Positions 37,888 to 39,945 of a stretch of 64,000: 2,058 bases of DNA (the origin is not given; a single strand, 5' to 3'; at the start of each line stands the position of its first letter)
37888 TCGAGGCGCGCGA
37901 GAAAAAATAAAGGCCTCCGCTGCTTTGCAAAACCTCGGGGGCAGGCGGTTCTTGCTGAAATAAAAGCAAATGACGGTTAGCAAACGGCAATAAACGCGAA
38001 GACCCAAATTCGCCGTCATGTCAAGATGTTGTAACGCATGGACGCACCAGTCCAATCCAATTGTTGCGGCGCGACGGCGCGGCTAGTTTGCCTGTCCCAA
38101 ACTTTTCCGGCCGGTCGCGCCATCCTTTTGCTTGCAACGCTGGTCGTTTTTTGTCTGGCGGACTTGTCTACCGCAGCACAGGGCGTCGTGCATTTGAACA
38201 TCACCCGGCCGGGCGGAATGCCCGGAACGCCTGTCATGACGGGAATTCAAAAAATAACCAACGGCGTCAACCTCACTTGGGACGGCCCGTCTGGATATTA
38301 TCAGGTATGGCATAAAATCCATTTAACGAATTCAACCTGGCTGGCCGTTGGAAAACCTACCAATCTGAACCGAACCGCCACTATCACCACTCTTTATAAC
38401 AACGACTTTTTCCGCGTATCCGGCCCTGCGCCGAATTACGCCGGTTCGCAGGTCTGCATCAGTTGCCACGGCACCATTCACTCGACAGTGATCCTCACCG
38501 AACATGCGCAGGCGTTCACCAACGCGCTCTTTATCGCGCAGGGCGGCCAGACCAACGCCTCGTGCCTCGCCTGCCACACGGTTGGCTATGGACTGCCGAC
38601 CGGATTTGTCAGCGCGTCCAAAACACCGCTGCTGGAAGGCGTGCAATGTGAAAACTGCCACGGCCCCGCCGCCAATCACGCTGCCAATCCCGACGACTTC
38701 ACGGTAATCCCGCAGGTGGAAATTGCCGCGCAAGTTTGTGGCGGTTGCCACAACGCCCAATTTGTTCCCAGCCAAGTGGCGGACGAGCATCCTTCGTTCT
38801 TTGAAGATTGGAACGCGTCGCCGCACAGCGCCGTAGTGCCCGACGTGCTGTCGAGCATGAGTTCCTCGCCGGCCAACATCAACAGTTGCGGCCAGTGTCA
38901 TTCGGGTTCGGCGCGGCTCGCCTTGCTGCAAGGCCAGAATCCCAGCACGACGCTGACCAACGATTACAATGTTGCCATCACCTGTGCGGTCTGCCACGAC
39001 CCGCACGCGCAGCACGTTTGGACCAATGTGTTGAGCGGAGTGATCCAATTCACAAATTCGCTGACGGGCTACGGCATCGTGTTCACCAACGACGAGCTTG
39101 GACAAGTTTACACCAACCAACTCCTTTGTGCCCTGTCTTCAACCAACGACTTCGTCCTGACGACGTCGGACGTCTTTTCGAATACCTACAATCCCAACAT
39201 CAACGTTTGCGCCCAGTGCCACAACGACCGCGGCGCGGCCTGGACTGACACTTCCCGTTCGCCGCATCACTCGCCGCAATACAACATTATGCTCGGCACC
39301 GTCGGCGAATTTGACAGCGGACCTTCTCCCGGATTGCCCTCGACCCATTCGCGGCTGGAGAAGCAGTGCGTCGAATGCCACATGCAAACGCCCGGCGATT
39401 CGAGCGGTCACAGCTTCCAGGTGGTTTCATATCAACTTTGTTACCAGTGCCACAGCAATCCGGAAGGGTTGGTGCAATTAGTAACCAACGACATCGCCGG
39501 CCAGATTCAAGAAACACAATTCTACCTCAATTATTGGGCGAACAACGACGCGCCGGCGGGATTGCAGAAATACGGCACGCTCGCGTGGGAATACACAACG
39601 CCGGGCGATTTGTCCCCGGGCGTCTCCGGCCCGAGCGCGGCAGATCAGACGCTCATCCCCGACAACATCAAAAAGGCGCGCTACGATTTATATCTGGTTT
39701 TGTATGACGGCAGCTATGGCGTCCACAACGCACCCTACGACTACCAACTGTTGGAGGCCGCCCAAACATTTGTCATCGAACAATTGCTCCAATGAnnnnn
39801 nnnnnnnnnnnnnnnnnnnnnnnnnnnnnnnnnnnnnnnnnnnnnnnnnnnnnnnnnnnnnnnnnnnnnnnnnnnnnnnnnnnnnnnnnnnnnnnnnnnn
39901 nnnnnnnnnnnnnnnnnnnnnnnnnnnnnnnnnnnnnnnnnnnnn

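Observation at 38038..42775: Module 1 has the mtrC-mtrA-mtrB gene order but different parts: nonaheme surface cytochrome, octaheme lipoprotein, 706-aa barrel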

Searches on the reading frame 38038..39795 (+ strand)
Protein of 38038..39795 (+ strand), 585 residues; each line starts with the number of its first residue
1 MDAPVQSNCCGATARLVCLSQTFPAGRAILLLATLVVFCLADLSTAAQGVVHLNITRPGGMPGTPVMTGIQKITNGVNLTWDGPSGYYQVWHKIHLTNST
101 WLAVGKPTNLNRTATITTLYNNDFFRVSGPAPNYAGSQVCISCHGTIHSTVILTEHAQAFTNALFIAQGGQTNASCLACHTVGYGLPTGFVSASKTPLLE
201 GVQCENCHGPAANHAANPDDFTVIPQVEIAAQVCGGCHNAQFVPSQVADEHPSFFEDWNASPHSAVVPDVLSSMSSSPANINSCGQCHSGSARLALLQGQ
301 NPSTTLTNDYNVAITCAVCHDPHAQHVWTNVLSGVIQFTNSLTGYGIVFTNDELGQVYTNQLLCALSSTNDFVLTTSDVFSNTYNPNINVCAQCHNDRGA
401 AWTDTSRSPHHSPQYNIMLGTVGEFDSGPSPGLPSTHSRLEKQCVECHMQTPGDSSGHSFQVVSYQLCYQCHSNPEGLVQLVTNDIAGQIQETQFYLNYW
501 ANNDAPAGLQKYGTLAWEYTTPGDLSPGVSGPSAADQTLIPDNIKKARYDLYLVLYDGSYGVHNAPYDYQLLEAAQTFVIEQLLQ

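Call 4: search_protein_families(library=pfam, proteins=[window:38038-39795:+], max_evalue=0.01)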
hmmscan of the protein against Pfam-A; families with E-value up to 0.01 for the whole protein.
window:38038-39795:+ (585 aa): 6 families
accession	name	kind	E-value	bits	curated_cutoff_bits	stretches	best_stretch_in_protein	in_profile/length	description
PF13435.11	Cytochrome_C554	-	7.7e-17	62.4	20.8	1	139-209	1-84/84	Cytochrome c554 and c-prime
PF14522.11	Cytochrome_C7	-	1.6e-15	57.1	24.8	1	200-242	12-52/67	Cytochrome c7 and related cytochrome c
PF14537.11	Cytochrom_c3_2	-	3.7e-12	47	25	1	278-327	23-71/79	Cytochrome c3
PF22113.1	Mtrc-MtrF_II-IV_dom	-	8.8e-11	42.1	30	2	137-183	120-166/176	Outer membrane cytochrome MtrC/MtrF-like, domains II/IV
PF09699.15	Paired_CXXCH_1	-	4.3e-10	39.6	20.6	0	441-474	6-38/41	Doubled CXXCH motif (Paired_CXXCH_1)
PF02335.20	Cytochrom_C552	-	0.0056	16.1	24.1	0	279-395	85-175/438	Cytochrome c552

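Call 5: search_protein_families(library=ncbifam, proteins=[window:38038-39795:+], max_evalue=0.01)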
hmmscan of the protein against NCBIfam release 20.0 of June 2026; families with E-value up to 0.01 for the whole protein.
window:38038-39795:+ (585 aa): 6 families
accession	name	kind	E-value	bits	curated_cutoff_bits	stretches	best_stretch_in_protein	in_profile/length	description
NF041198.1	UshA_like_PCGU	equivalog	9.5e-23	80.5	275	1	131-241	402-511/519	UshA-like (seleno)protein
TIGR03508.1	decahem_SO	subfamily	4.1e-10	39.6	192.2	1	192-325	26-155/258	DmsE family decaheme c-type cytochrome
NF043010.1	Cyt554_Nsmonas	equivalog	6e-08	32.4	400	1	172-214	79-121/238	cytochrome c-550 CycA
NF041028.1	decahem_GSU2203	exception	1.9e-07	30.6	325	1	202-326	68-187/317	GSU2203 family decaheme c-type cytochrome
TIGR01905.1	paired_CXXCH_1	subfamily_domain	6.7e-05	22.7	25.2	0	442-474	7-38/41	doubled CXXCH domain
TIGR03153.1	cytochr_NrfH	equivalog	0.00091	19.3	134.2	0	437-474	98-135/138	cytochrome c nitrite reductase small subunit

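Call 8: search_solved_structures(query=window:38038-39795:+, max_evalue=0.01, show_alignments=1)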
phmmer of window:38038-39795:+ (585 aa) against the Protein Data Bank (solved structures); distinct sequences matched with E-value up to 0.01: 3.
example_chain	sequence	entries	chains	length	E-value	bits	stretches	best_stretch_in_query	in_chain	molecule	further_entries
6i5b_A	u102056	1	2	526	3.5e-15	58.6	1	166-251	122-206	Uncharacterized protein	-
6qvm_A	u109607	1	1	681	6e-10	41.3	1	174-326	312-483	Multiheme cytochrome cf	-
1bvb_A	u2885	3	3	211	1.6e-06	30.1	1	173-215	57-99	CYTOCHROME C-554 | CYTOCHROME C554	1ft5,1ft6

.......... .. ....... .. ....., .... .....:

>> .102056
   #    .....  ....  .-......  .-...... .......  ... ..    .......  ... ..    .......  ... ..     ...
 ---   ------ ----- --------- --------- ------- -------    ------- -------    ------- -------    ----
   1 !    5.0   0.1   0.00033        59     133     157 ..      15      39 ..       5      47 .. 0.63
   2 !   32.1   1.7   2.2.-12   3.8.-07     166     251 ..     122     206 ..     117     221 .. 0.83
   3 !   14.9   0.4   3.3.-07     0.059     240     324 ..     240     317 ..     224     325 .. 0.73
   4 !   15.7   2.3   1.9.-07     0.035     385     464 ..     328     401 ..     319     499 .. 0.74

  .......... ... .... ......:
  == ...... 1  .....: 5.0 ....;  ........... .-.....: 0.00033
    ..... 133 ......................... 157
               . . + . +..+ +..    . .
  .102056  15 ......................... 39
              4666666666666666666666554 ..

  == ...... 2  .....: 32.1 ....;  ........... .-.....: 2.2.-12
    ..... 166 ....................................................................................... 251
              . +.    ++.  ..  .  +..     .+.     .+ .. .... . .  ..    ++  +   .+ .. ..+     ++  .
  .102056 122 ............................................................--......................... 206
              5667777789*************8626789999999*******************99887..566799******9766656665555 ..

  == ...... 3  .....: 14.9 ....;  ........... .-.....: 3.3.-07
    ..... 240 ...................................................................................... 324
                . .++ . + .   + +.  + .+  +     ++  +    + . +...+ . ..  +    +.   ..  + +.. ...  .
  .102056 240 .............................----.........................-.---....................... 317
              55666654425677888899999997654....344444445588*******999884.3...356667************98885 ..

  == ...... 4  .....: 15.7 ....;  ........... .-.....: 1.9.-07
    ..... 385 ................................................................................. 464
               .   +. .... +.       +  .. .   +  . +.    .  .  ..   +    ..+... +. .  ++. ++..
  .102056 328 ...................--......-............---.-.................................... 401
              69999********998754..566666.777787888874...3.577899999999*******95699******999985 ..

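Call 45: search_solved_structures(query=A3, max_evalue=0.01, show_alignments=1)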
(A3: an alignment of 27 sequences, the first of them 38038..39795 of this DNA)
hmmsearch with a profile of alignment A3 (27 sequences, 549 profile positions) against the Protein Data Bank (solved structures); distinct sequences matched with E-value up to 0.01: 8.
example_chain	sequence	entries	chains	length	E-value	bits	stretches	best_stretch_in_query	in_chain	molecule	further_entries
6i5b_A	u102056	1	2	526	4.6e-27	97.9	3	160-303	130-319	Uncharacterized protein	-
6qvm_A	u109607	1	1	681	4.2e-19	71.6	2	156-308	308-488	Multiheme cytochrome cf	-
1bvb_A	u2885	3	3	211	4.4e-13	51.8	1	120-200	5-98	CYTOCHROME C-554 | CYTOCHROME C554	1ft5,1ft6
2j7a_A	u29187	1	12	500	5.1e-05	25.2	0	390-546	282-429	CYTOCHROME C NITRITE REDUCTASE NRFA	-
2vr0_A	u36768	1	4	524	6.6e-05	24.8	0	390-546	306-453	CYTOCHROME C NITRITE REDUCTASE, CATALYTIC SUBUNIT NFRA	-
8rv0_Y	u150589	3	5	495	0.00032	22.5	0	389-503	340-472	Octaheme cytochrome c nitrite reductase | Octaheme nitrite c cytochrome c reductase | Octaheme nitrite reductase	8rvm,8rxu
4rkm_A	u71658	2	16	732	0.00043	22.1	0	499-545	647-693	MccA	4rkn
8bcx_A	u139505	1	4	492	0.0088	17.8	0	391-540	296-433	Nitrite reductase (cytochrome; ammonia-forming)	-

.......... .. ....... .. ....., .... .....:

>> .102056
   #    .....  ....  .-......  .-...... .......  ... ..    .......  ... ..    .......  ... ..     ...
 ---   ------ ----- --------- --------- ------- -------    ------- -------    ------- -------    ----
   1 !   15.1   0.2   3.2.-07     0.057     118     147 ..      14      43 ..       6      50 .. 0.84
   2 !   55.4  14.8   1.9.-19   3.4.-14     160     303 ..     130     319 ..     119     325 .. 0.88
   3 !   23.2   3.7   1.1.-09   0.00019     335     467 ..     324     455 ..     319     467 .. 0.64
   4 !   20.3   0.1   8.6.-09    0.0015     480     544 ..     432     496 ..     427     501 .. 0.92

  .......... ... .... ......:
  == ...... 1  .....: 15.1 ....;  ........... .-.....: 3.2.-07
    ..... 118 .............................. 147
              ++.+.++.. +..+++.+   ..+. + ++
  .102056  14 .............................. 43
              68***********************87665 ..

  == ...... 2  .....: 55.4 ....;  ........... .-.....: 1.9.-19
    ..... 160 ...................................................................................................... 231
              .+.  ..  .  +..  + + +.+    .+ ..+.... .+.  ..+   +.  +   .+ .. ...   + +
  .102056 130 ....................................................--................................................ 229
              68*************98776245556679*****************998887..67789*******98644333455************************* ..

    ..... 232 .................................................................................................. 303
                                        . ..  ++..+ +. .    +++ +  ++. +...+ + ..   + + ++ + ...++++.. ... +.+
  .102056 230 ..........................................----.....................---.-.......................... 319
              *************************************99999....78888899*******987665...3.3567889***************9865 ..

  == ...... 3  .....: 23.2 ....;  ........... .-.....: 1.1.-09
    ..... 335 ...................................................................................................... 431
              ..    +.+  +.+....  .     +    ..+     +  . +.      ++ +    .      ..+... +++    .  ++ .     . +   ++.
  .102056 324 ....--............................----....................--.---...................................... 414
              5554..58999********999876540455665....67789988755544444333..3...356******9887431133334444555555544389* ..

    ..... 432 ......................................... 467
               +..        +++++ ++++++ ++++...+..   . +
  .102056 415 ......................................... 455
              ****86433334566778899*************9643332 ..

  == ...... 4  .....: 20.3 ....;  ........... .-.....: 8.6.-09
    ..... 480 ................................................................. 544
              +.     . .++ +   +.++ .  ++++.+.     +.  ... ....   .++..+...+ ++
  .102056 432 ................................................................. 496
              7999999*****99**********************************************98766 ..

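Call 69: predict_structure(alignment_id=A4)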
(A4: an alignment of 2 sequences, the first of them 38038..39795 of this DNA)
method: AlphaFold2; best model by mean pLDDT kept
length: 585 residues; sequences in the alignment: 2
mean_pLDDT: 29.9   pTM: 0.20
mean pLDDT of the five models: 29.9, 25.3, 24.6, 23.8, 22.1
residues with pLDDT >= 90: 0; 70-90: 0; 50-70: 0; < 50: 585
segments of 3 or more residues with pLDDT < 50: 1-585
pLDDT, mean of each block of 10 residues (from residue 1): 26 25 30 35 30 31 30 29 33 39 39 33 28 26 23 26 25 27 26 28 28 26 25 27 32 31 27 26 23 23 24 26 29 28 26 24 25 27 28 30 26 25 24 28 34 28 33 36 36 39 35 39 36 38 39 36 35 40 36
secondary structure, 60 per line:
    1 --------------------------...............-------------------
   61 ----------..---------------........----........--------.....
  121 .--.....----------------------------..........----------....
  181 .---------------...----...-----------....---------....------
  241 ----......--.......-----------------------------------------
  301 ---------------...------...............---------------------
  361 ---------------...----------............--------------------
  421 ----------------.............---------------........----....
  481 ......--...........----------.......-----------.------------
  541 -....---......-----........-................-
elements in order: H27-41 E88-95 E100-107 E116-121 E124-128 H157-166 H177-181 H218-221 H231-234 H245-250 H253-259 H325-339 H389-400 H437-449 H465-472 E477-486 E489-499 E510-516 H542-545 E549-554 E560-567 H569-584
